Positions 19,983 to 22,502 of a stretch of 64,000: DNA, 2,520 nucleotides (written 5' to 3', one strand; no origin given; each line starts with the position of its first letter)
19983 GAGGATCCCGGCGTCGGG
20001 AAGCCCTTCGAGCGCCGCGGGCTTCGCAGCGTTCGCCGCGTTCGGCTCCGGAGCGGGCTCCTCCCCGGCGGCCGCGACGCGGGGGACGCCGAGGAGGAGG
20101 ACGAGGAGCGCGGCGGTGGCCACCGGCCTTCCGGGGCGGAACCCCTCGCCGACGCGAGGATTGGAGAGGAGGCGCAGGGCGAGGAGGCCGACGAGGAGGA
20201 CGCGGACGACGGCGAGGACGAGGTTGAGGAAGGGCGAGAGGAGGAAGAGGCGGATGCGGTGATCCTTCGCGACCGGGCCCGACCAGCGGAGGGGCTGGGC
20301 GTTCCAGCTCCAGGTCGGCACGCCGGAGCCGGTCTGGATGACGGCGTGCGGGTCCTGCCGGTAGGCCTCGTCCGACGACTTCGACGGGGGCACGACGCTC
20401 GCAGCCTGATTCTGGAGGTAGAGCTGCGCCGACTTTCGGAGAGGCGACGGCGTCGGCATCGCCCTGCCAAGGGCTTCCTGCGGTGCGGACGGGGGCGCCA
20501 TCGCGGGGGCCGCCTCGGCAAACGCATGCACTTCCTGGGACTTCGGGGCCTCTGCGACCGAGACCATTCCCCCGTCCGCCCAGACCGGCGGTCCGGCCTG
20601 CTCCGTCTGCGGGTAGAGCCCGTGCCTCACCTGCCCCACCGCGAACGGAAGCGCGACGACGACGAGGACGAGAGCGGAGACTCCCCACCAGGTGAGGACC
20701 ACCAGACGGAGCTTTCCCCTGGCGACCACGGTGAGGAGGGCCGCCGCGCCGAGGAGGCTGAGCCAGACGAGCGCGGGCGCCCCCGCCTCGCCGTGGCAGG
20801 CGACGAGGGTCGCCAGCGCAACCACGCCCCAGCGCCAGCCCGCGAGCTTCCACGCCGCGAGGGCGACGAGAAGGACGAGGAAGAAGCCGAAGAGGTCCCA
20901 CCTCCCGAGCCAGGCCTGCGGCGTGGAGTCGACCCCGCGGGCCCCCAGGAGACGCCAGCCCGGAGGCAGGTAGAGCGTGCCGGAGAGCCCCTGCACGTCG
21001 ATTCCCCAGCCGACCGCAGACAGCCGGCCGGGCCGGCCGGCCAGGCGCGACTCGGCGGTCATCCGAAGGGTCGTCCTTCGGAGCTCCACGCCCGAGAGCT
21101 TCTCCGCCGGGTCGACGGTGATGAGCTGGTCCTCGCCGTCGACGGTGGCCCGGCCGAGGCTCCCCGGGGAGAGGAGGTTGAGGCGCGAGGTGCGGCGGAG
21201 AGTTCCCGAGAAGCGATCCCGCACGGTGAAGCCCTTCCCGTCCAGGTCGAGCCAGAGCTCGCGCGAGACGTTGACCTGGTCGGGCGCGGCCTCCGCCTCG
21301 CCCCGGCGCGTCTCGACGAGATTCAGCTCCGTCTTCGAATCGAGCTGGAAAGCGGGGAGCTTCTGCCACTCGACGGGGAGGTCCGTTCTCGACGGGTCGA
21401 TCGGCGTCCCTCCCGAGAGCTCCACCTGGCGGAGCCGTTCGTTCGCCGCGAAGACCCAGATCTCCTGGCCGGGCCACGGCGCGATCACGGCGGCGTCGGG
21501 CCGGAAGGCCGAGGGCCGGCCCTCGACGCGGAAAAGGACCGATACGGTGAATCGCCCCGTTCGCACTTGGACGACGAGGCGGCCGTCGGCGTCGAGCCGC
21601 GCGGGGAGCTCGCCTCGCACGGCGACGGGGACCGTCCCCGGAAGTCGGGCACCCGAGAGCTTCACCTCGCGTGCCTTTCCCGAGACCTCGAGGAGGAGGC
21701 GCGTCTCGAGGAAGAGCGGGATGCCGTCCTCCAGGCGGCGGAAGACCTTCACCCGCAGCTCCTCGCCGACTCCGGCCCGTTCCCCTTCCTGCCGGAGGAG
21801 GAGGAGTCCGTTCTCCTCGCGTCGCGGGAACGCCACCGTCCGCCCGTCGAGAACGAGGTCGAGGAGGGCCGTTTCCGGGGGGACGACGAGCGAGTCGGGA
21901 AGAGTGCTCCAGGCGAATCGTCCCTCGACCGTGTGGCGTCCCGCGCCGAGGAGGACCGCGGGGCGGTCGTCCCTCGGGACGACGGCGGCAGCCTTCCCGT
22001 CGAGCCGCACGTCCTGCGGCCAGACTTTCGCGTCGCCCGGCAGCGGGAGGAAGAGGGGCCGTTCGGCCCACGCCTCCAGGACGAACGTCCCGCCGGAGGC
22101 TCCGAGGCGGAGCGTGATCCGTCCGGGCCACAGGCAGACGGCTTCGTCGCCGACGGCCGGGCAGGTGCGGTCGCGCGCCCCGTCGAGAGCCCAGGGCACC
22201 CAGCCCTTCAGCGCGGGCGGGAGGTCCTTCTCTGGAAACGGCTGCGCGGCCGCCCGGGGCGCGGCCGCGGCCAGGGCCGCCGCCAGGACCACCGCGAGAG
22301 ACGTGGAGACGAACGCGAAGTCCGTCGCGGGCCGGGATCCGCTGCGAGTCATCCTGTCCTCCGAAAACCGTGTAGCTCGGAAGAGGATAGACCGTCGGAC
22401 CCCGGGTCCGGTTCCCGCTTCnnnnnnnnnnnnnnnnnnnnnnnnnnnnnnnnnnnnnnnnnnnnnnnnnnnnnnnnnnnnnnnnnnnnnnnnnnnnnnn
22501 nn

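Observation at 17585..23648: Minus-strand gene cluster encoding an orphan FtsX/MacB-type permease, an internally duplicated 1432-aa membrane protein and a Cys-rich small protein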

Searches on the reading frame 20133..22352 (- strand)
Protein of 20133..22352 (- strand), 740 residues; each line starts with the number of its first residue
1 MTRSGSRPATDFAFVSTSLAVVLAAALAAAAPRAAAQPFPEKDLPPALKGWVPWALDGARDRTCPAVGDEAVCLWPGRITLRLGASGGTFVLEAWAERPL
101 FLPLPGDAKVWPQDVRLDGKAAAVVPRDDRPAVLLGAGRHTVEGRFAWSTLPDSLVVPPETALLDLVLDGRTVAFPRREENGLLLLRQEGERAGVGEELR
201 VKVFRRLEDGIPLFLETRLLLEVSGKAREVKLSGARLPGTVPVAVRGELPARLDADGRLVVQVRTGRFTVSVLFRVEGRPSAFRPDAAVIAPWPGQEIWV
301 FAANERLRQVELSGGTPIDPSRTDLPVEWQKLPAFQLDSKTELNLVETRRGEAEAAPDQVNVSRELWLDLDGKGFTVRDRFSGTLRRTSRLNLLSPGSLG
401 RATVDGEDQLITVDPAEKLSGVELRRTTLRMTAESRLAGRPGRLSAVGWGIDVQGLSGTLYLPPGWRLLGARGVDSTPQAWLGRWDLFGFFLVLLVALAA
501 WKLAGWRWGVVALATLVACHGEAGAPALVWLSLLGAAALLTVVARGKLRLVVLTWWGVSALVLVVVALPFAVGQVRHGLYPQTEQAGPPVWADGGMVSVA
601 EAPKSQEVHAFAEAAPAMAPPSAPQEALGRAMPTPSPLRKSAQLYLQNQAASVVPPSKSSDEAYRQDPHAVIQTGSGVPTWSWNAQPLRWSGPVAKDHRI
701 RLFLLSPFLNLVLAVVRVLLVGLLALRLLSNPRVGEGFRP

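Call 28: predict_structure(alignment_id=A1)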
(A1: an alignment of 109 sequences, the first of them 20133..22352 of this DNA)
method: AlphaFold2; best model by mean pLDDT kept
length: 740 residues; sequences in the alignment: 109
mean_pLDDT: 83.8   pTM: 0.60
mean pLDDT of the five models: 83.8, 82.6, 82.5, 82.4, 81.2
residues with pLDDT >= 90: 491; 70-90: 77; 50-70: 78; < 50: 94
segments of 3 or more residues with pLDDT < 50: 1-14, 31-37, 58-61, 190-195, 591-622, 624-632, 655-660, 664-666, 670-675, 735-740
pLDDT, mean of each block of 10 residues (from residue 1): 41 50 67 49 70 60 57 78 96 91 95 97 95 95 96 91 90 87 77 62 97 96 92 96 94 94 96 96 93 96 93 97 97 97 95 82 97 97 94 97 97 97 93 95 93 97 96 96 94 96 95 97 93 94 93 96 96 94 68 45 43 42 47 57 68 52 50 56 93 95 96 97 94 49
secondary structure, 60 per line:
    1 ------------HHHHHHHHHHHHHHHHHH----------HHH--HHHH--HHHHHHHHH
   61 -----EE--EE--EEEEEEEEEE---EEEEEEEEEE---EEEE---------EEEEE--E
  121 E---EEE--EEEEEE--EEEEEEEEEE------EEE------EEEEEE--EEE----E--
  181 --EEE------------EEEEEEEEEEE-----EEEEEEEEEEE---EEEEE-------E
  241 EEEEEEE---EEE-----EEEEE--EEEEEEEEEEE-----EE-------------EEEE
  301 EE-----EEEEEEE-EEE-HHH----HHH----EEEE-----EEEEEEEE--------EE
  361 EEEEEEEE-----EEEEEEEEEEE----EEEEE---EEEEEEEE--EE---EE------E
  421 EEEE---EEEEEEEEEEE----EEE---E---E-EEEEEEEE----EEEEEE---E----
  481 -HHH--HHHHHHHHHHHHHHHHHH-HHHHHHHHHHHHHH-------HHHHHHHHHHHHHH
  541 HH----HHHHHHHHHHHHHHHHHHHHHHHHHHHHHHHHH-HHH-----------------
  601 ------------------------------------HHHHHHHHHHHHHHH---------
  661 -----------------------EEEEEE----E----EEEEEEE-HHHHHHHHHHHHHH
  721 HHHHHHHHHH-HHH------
elements in order (helices of 4 or more, strands of 3 or more residues): H13-30 H46-49 H52-60 E74-83 E87-96 E100-103 E113-117 E125-127 E130-135 E138-147 E154-156 E163-168 E171-173 E183-185 E198-208 E214-224 E228-232 E240-247 E251-253 E259-263 E266-276 E297-302 E308-314 E316-318 E334-337 E343-350 E359-368 E374-384 E389-393 E397-404 E420-424 E428-438 E443-445 E455-462 E467-472 H487-504 H506-519 H527-542 H547-579 H637-651 E684-689 E699-705 H707-730
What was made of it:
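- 20901..22244 (-): Periplasmic ectodomain 1 (aa 37-484). It is all-beta, made of two beta-sandwich lobes (A1 about aa 62-285, B1 about aa 292-480), with the conserved disulfide-like pair C64/C73. AF2 N-half, pLDDT mostly above 90 (call 28).
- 20616..20900 (-): Membrane helices TM1-TM4 of module 1 (aa 485-579), preceded by the highly conserved juxtamembrane motif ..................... AF2 helices 487-504, 506-519, 527-542 and 547-579 (call 28).
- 20358..20615 (-): Poorly conserved, disordered Pro/Ala-rich periplasmic linker (aa 580-665). pLDDT below 50 for 591-632 (call 28).
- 20163..20357 (-): Conserved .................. motif, beta-hairpin and TM5 of module 1 (aa 666-730). AF2 strands 684-689 and 699-705 and helix 707-730, pLDDT 93-97 (call 28).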

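Call 42: search_solved_structures(query=A1, max_evalue=10)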
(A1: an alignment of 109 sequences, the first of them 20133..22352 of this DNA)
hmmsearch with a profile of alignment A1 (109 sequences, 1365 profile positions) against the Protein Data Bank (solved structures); distinct sequences matched with E-value up to 10: 2.
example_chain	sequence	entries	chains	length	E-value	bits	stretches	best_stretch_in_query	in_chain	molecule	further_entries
1l5a_A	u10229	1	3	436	0.081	13.6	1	446-521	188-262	amide synthase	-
2k5l_A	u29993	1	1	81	2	9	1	910-939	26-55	FeoA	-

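Call 45: find_related_loci(query=A1, collection=genome_contigs, flank=10000)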
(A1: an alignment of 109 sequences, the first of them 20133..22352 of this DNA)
Query A1 (740 aa) in genome_contigs; peptide patterns used: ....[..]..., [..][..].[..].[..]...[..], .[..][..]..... (x = any residue, [..] = any of these).
409 stretches matched a pattern; 234 encode a relative of the query (tblastn E <= 1e-3); the best 80 are kept; 80 distinct loci.
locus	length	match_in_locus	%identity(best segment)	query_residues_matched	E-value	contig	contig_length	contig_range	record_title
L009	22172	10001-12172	51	4-710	0e+0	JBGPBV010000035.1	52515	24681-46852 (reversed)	MAG: Vicinamibacteria bacterium isolate OBJ_0618_050_8 k141_3182678_length_52515_cov_36.1513, whole genome shotgun seque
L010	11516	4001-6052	50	37-730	0e+0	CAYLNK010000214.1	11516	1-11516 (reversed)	MAG TPA_asm: uncultured Holophagales bacterium isolate binchicken_co322_3 genome assembly, contig: NODE_7049_length_1151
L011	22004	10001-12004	54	37-710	0e+0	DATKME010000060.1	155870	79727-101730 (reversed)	MAG TPA_asm: Vicinamibacteria bacterium isolate SMAG_U14703 k141_1081527, whole genome shotgun sequence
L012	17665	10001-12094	52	34-717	0e+0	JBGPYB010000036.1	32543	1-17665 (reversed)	MAG: Vicinamibacteria bacterium isolate OBJ1_062018_090_23 k141_2042987_length_32543_cov_11.1312, whole genome shotgun s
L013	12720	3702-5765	53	34-711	0e+0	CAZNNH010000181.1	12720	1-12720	MAG TPA_asm: uncultured Acidobacteriota bacterium isolate binchicken_co129_729 genome assembly, contig: NODE_15286_lengt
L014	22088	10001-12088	51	27-710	0e+0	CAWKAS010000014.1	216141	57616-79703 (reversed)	MAG: uncultured Acidobacteriota bacterium isolate MFD09779.bin.1.286 genome assembly, contig: contig_59492, whole genome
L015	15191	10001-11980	50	23-698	0e+0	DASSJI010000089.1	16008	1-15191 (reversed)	MAG TPA_asm: Vicinamibacteria bacterium isolate SMAG_U1111 k141_1429310, whole genome shotgun sequence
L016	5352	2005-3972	53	35-710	0e+0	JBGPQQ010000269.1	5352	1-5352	MAG: Vicinamibacteria bacterium isolate OBJ1_062018_150_29 k141_109120_length_5352_cov_7.0000, whole genome shotgun sequ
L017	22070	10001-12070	51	34-710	0e+0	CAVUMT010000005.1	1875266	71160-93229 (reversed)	MAG: uncultured Acidobacteriota bacterium isolate MFD06229.bin.3.208 genome assembly, contig: contig_2240, whole genome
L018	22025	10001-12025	52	37-710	0e+0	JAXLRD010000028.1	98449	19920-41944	MAG: Vicinamibacteria bacterium isolate STL-ACI20 C2.206.fa-28, whole genome shotgun sequence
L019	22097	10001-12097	51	34-710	0e+0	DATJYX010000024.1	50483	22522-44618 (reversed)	MAG TPA_asm: Vicinamibacteria bacterium isolate SMAG_U15163 k141_414365, whole genome shotgun sequence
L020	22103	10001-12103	50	34-713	0e+0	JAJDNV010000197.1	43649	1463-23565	MAG: Acidobacteria bacterium isolate ALSabin.176 k141_4177687, whole genome shotgun sequence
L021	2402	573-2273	57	19-587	0e+0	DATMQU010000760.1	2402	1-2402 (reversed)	MAG TPA_asm: Vicinamibacteria bacterium isolate SMAG_U12937 k141_1048349, whole genome shotgun sequence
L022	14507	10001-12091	50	21-710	0e+0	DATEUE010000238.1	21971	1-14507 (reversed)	MAG TPA_asm: Vicinamibacteria bacterium isolate SMAG_U8333 k141_179834, whole genome shotgun sequence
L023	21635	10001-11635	60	37-583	0e+0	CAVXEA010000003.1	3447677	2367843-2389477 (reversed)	MAG: uncultured Acidobacteriota bacterium isolate MFD02242.bin.2.16 genome assembly, contig: contig_769, whole genome sh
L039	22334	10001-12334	39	13-718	1e-160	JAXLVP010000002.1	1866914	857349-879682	MAG: Bdellovibrionota bacterium isolate STL-BDEC1 C1.36.fa-2, whole genome shotgun sequence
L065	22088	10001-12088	36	35-734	5e-142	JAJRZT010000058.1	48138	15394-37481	MAG: Gammaproteobacteria bacterium isolate Dive96_bin4.222 k141_2841958, whole genome shotgun sequence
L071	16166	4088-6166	40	22-718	2e-140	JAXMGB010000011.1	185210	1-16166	MAG: Methylotetracoccus sp. isolate STL-PRO102 C1.276.fa-11, whole genome shotgun sequence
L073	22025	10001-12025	39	42-729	8e-140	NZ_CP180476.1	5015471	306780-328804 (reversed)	Methylomonas sp. TEB chromosome, complete genome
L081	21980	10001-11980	36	36-707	1e-138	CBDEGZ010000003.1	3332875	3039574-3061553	MAG: Gammaproteobacteria bacterium isolate d4f7fdc9-f89b-4174-bf1d-6ce48d75cc49 genome assembly, contig: contig_3, whole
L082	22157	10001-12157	40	18-725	1e-138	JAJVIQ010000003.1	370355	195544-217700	MAG: Gammaproteobacteria bacterium isolate Bin_9R c_000000000093, whole genome shotgun sequence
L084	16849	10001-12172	34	4-724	4e-138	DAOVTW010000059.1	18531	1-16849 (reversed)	MAG TPA_asm: Desulfobacteraceae bacterium isolate CSMAG_1663 CSMAG_1663_k141_4337745_length_18531_cov_18.9785, whole gen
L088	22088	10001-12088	35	36-729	2e-137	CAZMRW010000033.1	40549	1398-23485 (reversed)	MAG TPA_asm: uncultured Methylococcaceae bacterium isolate binchicken_co245_326 genome assembly, contig: NODE_753_length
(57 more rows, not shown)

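Call 93: search_protein_families(library=pfam, proteins=[L073:8641-9276:+, L073:9280-9666:+, L081:8718-9836:+, L081:14091-14855:-, L088:9342-9776:+, L088:14504-15841:+, L065:8860-9495:+, L065:14148-15392:-, L039:14342-15247:+, L084:14224-16206:+], max_evalue=0.001)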
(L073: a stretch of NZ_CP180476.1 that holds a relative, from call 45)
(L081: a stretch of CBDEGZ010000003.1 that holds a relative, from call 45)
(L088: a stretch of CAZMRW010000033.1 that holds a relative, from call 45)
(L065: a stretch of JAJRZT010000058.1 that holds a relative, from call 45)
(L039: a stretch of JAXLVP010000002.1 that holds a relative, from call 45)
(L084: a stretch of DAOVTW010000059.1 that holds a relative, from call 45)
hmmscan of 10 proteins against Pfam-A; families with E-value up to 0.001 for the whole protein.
L073:8641-9276:+ (211 aa): 1 family
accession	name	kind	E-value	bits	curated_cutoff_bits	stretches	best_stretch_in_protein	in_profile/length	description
PF01569.27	PAP2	-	4.6e-22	78.6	27.2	1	89-204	4-126/130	PAP2 superfamily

L073:9280-9666:+ (128 aa): 1 family
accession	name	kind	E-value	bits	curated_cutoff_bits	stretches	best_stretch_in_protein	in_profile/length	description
PF01219.24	DAGK_prokar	-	3.9e-20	72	22.3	1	22-117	3-99/102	Prokaryotic diacylglycerol kinase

L081:8718-9836:+ (372 aa): 1 family
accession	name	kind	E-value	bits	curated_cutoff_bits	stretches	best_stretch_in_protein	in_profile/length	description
PF00494.24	SQS_PSY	-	3e-56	191.5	26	1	46-339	2-262/263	Squalene/phytoene synthase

L081:14091-14855:- (254 aa): 1 family
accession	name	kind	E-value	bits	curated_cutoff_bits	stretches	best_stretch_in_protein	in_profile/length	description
PF22297.1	PccH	-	0.0005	20.6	24.4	1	103-140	2-38/133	PccH Cytochrome c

L088:9342-9776:+ (144 aa): 0 families

L088:14504-15841:+ (445 aa): 4 families
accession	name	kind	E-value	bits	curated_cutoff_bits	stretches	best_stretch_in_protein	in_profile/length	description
PF13676.11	TIR_2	-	8.4e-18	65.5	28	1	10-105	1-93/122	TIR domain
PF10137.14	CAP12-PCTIR_TIR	-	1.7e-05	25.3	24.7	0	9-118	1-80/119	CAP12/Pycsar effector protein, TIR domain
PF19080.5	DUF5772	-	0.00018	21.9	26.9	0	312-360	15-63/84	Family of unknown function (DUF5772)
PF01582.25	TIR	-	0.00062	20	21.3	0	11-102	5-96/179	TIR domain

L065:8860-9495:+ (211 aa): 2 families
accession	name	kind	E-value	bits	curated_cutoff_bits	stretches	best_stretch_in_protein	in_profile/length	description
PF05036.18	SPOR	-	8.5e-10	39.3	21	1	126-201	2-76/76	SPOR domain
PF08238.18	Sel1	-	4.6e-05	24.3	30.7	1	54-88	1-35/36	Sel1 repeat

L065:14148-15392:- (414 aa): 2 families
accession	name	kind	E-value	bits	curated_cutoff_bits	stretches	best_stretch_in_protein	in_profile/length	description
PF13692.12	Glyco_trans_1_4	-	4.8e-21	75.9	27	1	200-336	3-141/142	Glycosyl transferases group 1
PF00534.26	Glycos_transf_1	-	0.00031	20.8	26.4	1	196-337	13-158/172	Glycosyl transferases group 1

L039:14342-15247:+ (301 aa): 3 families
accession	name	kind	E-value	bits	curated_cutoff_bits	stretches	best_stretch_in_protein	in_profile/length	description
PF17773.7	UPF0176_N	-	6.5e-17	62.1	26.2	1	9-101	2-92/92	UPF0176 acylphosphatase like domain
PF12368.13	Rhodanese_C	-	4.4e-11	43.4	26.9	1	222-287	1-66/66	Rhodanase C-terminal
PF00581.25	Rhodanese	-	1e-10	42.4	22.2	1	121-213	4-100/102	Rhodanese-like domain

L084:14224-16206:+ (660 aa): 1 family
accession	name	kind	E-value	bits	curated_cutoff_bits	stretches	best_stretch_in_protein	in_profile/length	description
PF01136.24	Peptidase_U32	-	3.9e-56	190.4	22.4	2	91-284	14-221/233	Peptidase family U32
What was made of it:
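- PAP2 and DgkA lie directly upstream in Methylomonas (call 93).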

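Call 95: search_protein_families(library=pfam, proteins=[L081:7900-8685:+, L081:5659-6336:+, L081:4827-5645:+, L081:15118-16932:+, L073:7132-7878:+, L073:6345-6779:+, L073:4515-6170:+, L082:7588-9813:-, L071:1833-3563:+, L071:8274-10016:-], max_evalue=0.001)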
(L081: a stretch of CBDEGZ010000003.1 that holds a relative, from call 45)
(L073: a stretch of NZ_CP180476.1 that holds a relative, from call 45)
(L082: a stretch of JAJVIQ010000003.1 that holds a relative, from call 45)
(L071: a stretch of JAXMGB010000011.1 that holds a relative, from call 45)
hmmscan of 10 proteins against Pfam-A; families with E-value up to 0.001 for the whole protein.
L081:7900-8685:+ (261 aa): 1 family
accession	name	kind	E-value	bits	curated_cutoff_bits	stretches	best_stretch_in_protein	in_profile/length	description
PF00691.25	OmpA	-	6.6e-26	91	27.2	1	159-253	2-98/98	OmpA family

L081:5659-6336:+ (225 aa): 0 families

L081:4827-5645:+ (272 aa): 1 family
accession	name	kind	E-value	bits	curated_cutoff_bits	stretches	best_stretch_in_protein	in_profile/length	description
PF00691.25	OmpA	-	3.5e-21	75.8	27.2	1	169-263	2-98/98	OmpA family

L081:15118-16932:+ (604 aa): 2 families
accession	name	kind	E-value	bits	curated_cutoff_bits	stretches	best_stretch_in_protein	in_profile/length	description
PF00821.23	PEPCK_GTP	-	6.5e-173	575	23.8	1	238-595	1-357/357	Phosphoenolpyruvate carboxykinase C-terminal P-loop domain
PF17297.7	PEPCK_N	-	5.2e-100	334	23.8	1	14-234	2-218/218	Phosphoenolpyruvate carboxykinase N-terminal domain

L073:7132-7878:+ (248 aa): 1 family
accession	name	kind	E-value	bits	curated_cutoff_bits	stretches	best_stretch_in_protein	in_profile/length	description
PF10677.15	DUF2490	-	3.8e-43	147.8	29.8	1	43-231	1-181/186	Protein of unknown function (DUF2490)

L073:6345-6779:+ (144 aa): 0 families

L073:4515-6170:+ (551 aa): 4 families
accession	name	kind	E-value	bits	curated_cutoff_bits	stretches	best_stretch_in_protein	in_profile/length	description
PF13671.12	AAA_33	-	5.2e-34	118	27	1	366-515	1-142/143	AAA domain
PF01636.29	APH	-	1.6e-07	31.8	23.2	1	144-305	79-230/239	Phosphotransferase enzyme family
PF13238.12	AAA_18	-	3.5e-05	24.7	29.4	1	370-496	4-116/128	AAA domain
PF06414.18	Zeta_toxin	-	8.9e-05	22.5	22.3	1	359-495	11-147/199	Zeta toxin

L082:7588-9813:- (741 aa): 1 family
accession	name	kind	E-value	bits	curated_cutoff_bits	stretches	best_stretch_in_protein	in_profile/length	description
PF10095.14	DUF2333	-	4.4e-156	519.4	22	1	421-741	10-330/330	Uncharacterized protein conserved in bacteria (DUF2333)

L071:1833-3563:+ (576 aa): 5 families
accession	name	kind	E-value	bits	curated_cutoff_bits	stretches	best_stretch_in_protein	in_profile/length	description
PF02384.22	N6_Mtase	-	9.4e-69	232.5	20.4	1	191-480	3-276/311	N-6 DNA Methylase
PF12161.14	HsdM_N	-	1.1e-10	42.7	24.5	1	73-178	1-133/135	HsdM N-terminal domain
PF01170.24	UPF0020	-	1.3e-10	41.8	22.3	1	222-333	16-135/197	RMKL-like, methyltransferase domain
PF07669.17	Eco57I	-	7e-07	29.9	25.3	1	318-414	73-164/171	Eco57I restriction-modification methylase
PF20473.4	MmeI_Mtase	-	0.00086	19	27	0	238-296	23-85/259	MmeI, DNA-methyltransferase domain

L071:8274-10016:- (580 aa): 2 families
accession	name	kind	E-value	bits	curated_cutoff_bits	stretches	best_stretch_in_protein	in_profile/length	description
PF13231.12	PMT_2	-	5e-18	66.3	26.1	1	66-229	1-158/160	Dolichyl-phosphate-mannose-protein mannosyltransferase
PF02366.24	PMT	-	3.3e-17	63.3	22.7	1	40-239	34-241/245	Dolichyl-phosphate-mannose-protein mannosyltransferase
